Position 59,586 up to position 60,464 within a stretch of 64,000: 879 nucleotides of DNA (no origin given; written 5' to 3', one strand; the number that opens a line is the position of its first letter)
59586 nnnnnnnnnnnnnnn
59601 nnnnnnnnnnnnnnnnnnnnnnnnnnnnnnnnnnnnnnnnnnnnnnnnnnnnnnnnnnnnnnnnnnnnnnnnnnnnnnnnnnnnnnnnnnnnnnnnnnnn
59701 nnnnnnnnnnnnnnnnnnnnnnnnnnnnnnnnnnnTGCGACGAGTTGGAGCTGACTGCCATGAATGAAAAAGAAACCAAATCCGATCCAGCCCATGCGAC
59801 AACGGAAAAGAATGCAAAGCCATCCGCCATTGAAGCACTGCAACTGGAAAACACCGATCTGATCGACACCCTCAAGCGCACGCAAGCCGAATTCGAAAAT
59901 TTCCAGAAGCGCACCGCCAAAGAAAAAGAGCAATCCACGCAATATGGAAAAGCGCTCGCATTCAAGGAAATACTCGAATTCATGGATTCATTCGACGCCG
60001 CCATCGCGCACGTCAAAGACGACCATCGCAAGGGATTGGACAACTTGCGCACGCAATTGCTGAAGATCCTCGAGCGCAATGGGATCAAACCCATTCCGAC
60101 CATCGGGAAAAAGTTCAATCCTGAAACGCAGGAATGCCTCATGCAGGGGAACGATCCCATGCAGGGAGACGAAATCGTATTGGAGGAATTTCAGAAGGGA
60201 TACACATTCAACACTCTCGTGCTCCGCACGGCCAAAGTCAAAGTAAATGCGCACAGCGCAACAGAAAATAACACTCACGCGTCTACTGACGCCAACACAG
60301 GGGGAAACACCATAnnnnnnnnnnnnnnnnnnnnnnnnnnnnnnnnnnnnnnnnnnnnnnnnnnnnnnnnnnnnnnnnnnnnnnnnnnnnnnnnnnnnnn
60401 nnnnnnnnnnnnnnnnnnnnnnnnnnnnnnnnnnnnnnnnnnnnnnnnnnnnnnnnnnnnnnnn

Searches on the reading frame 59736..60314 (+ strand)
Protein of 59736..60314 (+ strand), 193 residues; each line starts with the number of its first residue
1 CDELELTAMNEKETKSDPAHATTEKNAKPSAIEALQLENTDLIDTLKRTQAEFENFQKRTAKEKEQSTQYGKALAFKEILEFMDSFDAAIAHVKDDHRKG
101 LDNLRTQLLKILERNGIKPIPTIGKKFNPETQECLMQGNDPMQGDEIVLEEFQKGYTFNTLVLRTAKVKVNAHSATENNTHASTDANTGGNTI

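Call 21: search_protein_families(library=pfam, max_evalue=0.01, proteins=[window:59736-60314:+])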
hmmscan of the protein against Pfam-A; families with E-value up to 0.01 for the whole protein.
window:59736-60314:+ (193 aa): 1 family
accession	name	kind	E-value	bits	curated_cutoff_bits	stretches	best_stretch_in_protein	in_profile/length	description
PF01025.24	GrpE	-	3.7e-35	121.5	25.8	1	15-171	3-164/165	GrpE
